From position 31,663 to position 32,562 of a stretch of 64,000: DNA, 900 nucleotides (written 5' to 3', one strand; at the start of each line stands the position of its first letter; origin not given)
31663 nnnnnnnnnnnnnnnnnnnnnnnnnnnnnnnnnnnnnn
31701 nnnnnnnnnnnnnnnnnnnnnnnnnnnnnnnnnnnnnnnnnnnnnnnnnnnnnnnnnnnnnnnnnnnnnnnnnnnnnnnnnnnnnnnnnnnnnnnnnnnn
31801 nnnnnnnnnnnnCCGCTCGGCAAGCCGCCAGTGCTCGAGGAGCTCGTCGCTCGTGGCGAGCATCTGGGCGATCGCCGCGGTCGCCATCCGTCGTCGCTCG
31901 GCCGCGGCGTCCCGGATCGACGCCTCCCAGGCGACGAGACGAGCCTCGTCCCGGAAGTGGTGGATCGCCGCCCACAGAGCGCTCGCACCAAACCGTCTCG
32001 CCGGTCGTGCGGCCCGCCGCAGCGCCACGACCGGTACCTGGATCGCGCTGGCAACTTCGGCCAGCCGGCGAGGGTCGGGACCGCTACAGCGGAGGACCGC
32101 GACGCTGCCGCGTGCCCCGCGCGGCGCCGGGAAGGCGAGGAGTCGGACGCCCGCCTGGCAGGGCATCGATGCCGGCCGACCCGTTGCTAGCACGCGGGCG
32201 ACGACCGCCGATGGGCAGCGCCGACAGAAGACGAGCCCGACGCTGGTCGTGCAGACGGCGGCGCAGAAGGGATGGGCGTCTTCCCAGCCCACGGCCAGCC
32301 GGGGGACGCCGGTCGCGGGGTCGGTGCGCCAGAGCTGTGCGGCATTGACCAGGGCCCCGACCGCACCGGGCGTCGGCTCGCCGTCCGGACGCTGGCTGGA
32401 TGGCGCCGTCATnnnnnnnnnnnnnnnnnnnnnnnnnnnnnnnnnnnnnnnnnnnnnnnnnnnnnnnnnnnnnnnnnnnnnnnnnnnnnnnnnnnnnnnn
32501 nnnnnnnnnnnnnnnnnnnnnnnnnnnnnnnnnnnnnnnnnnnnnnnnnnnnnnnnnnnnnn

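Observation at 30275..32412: Cytoplasmic Cys-rich two-component system embedded in the flagellar locus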

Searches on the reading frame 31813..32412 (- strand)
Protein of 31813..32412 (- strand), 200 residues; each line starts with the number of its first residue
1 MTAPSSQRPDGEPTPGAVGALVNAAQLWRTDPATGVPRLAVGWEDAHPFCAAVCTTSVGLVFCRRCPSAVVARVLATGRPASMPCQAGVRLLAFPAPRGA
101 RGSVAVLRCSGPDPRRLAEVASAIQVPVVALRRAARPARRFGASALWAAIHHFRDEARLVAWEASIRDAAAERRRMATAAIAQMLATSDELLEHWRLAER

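Call 5: search_protein_families(library=pfam, proteins=[window:31828-32412:-], max_evalue=10)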
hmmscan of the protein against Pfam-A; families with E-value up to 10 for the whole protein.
window:31828-32412:- (195 aa): 1 family
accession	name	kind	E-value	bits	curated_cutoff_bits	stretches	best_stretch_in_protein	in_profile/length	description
PF10114.15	PocR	-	0.0064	16.7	23.9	1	47-95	40-88/162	Sensory domain found in PocR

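Call 8: find_homologous_proteins(query=window:31813-32412:-, max_evalue=0.001)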
Query window:31813-32412:- (200 aa): 1 proteins with E <= 0.001 among 8000 candidates.
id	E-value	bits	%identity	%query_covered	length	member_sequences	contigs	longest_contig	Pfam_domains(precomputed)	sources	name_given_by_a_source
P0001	2.4e-28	117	65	54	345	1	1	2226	PF07730.20,PF02518.32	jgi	jgi:signal transduction histidine kinase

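Call 12: find_encoding_contigs(protein=P0001, flank=5000)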
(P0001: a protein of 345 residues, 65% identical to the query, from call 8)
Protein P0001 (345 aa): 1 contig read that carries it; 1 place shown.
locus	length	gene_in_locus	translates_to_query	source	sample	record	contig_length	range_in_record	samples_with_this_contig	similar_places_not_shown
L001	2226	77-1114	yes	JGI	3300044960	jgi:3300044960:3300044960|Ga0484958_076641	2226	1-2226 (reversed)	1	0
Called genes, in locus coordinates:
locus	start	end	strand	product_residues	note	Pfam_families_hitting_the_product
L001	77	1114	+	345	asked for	PF07730:HisKA_3, PF02518:HATPase_c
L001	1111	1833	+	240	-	PF00072:Response_reg, PF00196:GerE, PF08281:Sigma70_r4_2 (weak)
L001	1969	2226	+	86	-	?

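Call 19: search_protein_representatives(protein=window:31933-32412:-)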
Query: 160 residues. Proteins with E-value up to 0.001 (for the whole library): 23; up to 1e-10: 15; up to 1e-30: 1. The best 23 are listed.
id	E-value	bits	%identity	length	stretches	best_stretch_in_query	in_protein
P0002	4.2e-39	150.6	58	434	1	1-150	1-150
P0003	3.8e-30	121.5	53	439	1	21-159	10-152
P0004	5.2e-29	117.8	51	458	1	14-157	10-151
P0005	4.9e-26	108.1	50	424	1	13-159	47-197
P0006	2.0e-24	102.9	46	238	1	10-154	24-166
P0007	9.1e-22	94.2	48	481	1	35-156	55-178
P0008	2.3e-19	86.4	52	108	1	22-112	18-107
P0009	8.0e-19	84.7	50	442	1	30-156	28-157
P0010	1.6e-15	73.9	51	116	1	24-99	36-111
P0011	1.2e-14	71.1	46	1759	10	21-39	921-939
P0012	7.1e-14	68.6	49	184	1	24-105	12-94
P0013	1.3e-13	67.7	47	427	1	38-158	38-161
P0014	1.7e-12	64.1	52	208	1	33-128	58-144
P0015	2.1e-12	63.8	49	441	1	20-140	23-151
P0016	8.6e-11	58.6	52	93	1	23-83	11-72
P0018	5.4e-09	52.7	42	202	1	28-115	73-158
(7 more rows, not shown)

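Call 28: search_protein_families(library=pfam, alignment_id=A1, max_evalue=1)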
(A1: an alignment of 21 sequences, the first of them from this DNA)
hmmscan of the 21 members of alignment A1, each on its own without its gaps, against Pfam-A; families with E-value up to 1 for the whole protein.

A. member 1, seq(195 aa): 1 family
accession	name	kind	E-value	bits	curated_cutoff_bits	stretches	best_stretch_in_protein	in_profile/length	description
PF10114.15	PocR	-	0.0064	16.7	23.9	1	47-95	40-88/162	Sensory domain found in PocR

B. families by the number of members that match (of 21 scanned): 7 families
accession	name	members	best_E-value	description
PF10114.15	PocR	14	8.8e-05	Sensory domain found in PocR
PF04942.19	CC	2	0.43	CC domain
PF15522.11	Ntox14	1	0.016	Novel toxin 14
PF13607.11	Succ_CoA_lig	1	0.075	Succinyl-CoA ligase like flavodoxin domain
PF05568.16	ASFV_J13L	1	0.11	African swine fever virus J13L protein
PF15185.11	BMF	1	0.28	Bcl-2-modifying factor, apoptosis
PF14803.11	Zn_ribbon_Nudix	1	0.52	Nudix N-terminal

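Call 32: find_related_loci(query=A1, collection=metagenome_contigs, flank=10000)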
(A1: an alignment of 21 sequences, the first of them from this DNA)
Query A1 (195 aa) in metagenome_contigs; peptide patterns used: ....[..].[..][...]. (x = any residue, [..] = any of these).
185 stretches matched a pattern; 69 encode a relative of the query (tblastn E <= 1e-3); 69 distinct loci.
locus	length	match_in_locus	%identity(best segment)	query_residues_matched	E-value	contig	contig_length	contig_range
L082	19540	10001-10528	67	20-195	1e-71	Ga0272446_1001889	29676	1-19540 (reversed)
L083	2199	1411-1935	55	17-191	2e-52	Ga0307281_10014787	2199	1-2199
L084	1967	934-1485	53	17-193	5e-49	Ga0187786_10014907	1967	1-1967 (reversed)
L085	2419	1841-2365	53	17-191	1e-47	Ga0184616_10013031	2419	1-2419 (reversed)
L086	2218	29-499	52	39-195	2e-43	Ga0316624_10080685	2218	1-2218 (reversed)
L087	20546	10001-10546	48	7-195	7e-43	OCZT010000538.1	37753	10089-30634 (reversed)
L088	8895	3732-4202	52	39-195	9e-43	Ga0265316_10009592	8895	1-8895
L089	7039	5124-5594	54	39-195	2e-42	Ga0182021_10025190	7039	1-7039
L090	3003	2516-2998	53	35-193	2e-42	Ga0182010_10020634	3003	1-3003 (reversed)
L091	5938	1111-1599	52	35-195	2e-41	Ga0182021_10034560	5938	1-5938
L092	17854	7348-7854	48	29-195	4e-41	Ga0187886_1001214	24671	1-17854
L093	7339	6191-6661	50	39-195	7e-41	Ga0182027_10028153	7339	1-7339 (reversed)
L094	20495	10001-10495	51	31-195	5e-41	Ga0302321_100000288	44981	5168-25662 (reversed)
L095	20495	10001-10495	51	31-195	5e-41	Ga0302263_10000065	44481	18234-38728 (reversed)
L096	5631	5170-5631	55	39-192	4e-41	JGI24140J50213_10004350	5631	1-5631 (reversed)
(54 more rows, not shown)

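Call 34: predict_structure(alignment_id=A2)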
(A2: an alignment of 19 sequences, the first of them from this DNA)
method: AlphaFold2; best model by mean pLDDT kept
length: 195 residues; sequences in the alignment: 19
mean_pLDDT: 93.1   pTM: 0.85
mean pLDDT of the five models: 93.1, 92.3, 92.2, 91.5, 90.8
residues with pLDDT >= 90: 173; 70-90: 11; 50-70: 11; < 50: 0
segments of 3 or more residues with pLDDT < 50: none
pLDDT, mean of each block of 10 residues (from residue 1): 56 86 97 95 91 96 95 97 97 97 96 96 97 91 95 98 95 95 97 95
secondary structure, 60 per line:
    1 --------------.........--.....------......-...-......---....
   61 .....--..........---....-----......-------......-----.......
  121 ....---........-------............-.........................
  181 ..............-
elements in order: H15-23 E26-30 E37-42 H48-53 H57-65 H68-77 E81-84 E90-95 E103-108 H114-124 H128-135 H143-154 H156-194

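Call 38: fold_search(model_id=the predicted structure, library=pdb)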
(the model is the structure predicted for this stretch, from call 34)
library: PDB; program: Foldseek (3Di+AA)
matches with E <= 10: 475; with E <= 0.001: 0
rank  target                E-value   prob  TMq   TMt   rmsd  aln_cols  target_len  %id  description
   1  5w1e                  1.7e-02  0.63  0.25  0.11  12.9       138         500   15  PobR in complex with PHB (released 2017-12-13)
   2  5uyr_A                2.0e-02  0.82  0.27  0.11   6.3       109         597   18  Crystal structure of the dark-adapted full-length bacteriophytochrome XccBphP mutant D199A from Xanthomonas campestris (released 2018-02-28)
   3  4g3k_B                3.0e-02  0.66  0.22  0.29  14.0       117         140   11  Crystal structure of a. aeolicus nlh1 gaf domain in an inactive state (released 2013-05-29)
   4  5akp_B                4.9e-02  0.63  0.27  0.11   6.1       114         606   20  Crystal structure of the dark-adapted full-length bacteriophytochrome XccBphP from Xanthomonas campestris bound to BV  (released 2016-05-04)
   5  6ndo_B                4.9e-02  0.60  0.27  0.11   6.2       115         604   19  Crystal structure of the dark-adapted full-length bacteriophytochrome XccBphP mutant L193N from Xanthomonas campestris (released 2019-12-18)
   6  6ndp_A                6.3e-02  0.63  0.27  0.11   6.1       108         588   18  Crystal structure of the dark-adapted full-length bacteriophytochrome XccBphP mutant L193Q from Xanthomonas campestris (released 2019-12-18)
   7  5akp_A                7.2e-02  0.57  0.27  0.11   6.2       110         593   20  Crystal structure of the dark-adapted full-length bacteriophytochrome XccBphP from Xanthomonas campestris bound to BV  (released 2016-05-04)
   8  6pl0_B                7.6e-02  0.63  0.28  0.11   6.1       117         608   18  Crystal structure of the dark-adapted full-length bacteriophytochrome XccBphP from Xanthomonas campestris in the Pr st (released 2020-12-30)
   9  4g3k_A                8.6e-02  0.28  0.23  0.27  14.8       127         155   16  Crystal structure of a. aeolicus nlh1 gaf domain in an inactive state (released 2013-05-29)
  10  6ndo_A                1.0e-01  0.51  0.27  0.10   6.2       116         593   19  Crystal structure of the dark-adapted full-length bacteriophytochrome XccBphP mutant L193N from Xanthomonas campestris (released 2019-12-18)
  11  6pl0_A                1.2e-01  0.44  0.27  0.11   6.2       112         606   19  Crystal structure of the dark-adapted full-length bacteriophytochrome XccBphP from Xanthomonas campestris in the Pr st (released 2020-12-30)
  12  5w10_C                1.6e-01  0.41  0.26  0.29  15.4       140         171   14  Lcd1 GAF domain in complex with cAMP ligand (released 2017-06-28)
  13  3u2a                  2.0e-01  0.30  0.25  0.38   7.5       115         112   16  Adaptor dependent degradation of a cell-cycle regulator reveals diversity in substrate architectures (released 2012-05-30)
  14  6vna_B                2.1e-01  0.07  0.12  0.15  13.2       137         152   21  Pden_1323 (released 2021-02-03)
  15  4r3a_A                2.2e-01  0.35  0.30  0.20   8.4       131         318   16  Erythrobacter litoralis EL346 blue-light activated histidine kinase (released 2014-12-03)
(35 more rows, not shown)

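Call 57: find_homologous_proteins(query=A1, max_evalue=0.00001)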
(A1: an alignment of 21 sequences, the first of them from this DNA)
Query A1 (21 sequences) (195 aa, profile of the alignment): 18 proteins with E <= 0.00001 among 8000 candidates.
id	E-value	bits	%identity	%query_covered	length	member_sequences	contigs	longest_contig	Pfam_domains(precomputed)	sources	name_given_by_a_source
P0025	5.8e-70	253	50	82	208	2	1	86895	-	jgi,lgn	jgi:hypothetical protein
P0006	6.5e-68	246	50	82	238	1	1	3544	-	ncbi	ncbi:MAG TPA: hypothetical protein VIV06_12340, partial [Candidatus Limnocylindrales bacterium]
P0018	6.1e-39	152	36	69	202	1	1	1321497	-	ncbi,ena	-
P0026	2.5e-38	150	40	81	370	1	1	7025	PF13581.13,PF07730.20,PF02518.32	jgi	jgi:signal transduction histidine kinase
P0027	1.1e-37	148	49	63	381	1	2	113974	PF13581.13,PF07730.20,PF02518.32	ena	-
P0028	1.0e-36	145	48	60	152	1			-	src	-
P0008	1.8e-35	141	53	45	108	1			-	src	-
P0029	1.8e-34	137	40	77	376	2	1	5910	PF13581.13,PF07730.20,PF02518.32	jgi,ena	-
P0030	4.7e-33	133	37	78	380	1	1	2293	PF13581.13,PF07730.20,PF02518.32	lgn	-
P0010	8.6e-32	129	53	38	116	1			-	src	-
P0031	6.8e-31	126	40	62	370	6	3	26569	PF13581.13,PF07730.20,PF02518.32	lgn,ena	-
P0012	1.7e-28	118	52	38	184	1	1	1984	PF00196.26,PF04545.23,PF08281.19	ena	-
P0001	4.8e-28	116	64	52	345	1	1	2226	PF07730.20,PF02518.32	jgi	jgi:signal transduction histidine kinase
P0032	2.2e-25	108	58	23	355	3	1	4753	PF13581.13,PF07730.20,PF02518.32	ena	-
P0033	4.9e-22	97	42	62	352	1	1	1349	PF07730.20,PF02518.32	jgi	jgi:signal transduction histidine kinase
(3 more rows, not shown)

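Call 58: find_encoding_contigs(protein=P0018, flank=10000, max_places=3)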
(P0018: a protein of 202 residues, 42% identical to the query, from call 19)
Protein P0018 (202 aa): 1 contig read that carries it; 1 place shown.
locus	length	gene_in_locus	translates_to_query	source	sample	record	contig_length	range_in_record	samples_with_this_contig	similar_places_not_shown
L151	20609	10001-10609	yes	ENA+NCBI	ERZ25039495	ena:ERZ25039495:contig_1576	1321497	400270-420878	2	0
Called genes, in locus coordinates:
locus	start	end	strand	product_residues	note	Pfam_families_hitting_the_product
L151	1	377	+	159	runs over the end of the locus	PF00582:Usp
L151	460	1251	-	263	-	PF01144:CoA_trans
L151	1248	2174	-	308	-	PF01144:CoA_trans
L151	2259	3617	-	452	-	PF00202:Aminotran_3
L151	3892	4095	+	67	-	-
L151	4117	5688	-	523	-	PF00171:Aldedh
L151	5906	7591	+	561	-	PF00246:Peptidase_M14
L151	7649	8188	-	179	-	PF13302:Acetyltransf_3, PF00583:Acetyltransf_1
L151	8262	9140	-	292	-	PF00702:Hydrolase (weak), PF13344:Hydrolase_6, PF13242:Hydrolase_like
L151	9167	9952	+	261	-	PF00106:adh_short, PF13561:adh_short_C2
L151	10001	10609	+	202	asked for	-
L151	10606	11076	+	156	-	PF07730:HisKA_3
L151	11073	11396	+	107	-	PF02518:HATPase_c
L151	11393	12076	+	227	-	PF00072:Response_reg, PF00196:GerE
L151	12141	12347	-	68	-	-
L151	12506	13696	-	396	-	PF02518:HATPase_c, PF00072:Response_reg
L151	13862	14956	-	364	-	PF00989:PAS (faint), PF08448:PAS_4 (weak), PF00512:HisKA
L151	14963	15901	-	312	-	-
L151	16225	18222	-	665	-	PF11896:GlgE_dom_N_S, PF21702:GLGE_C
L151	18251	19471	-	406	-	PF13439:Glyco_transf_4, PF13579:Glyco_trans_4_4, PF20706:GT4-conflict, PF08323:Glyco_transf_5, PF00534:Glycos_transf_1, PF13692:Glyco_trans_1_4, PF13524:Glyco_trans_1_2 (weak)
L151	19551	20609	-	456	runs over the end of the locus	PF13559:DUF4129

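Call 68: search_solved_structures(query=A1, max_evalue=10)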
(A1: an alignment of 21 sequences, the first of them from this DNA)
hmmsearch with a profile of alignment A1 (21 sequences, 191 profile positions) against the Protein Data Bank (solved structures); distinct sequences matched with E-value up to 10: 1.
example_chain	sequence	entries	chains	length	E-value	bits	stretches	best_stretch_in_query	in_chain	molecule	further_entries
1apq_A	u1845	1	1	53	0.38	13.8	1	37-62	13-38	COMPLEMENT PROTEASE C1R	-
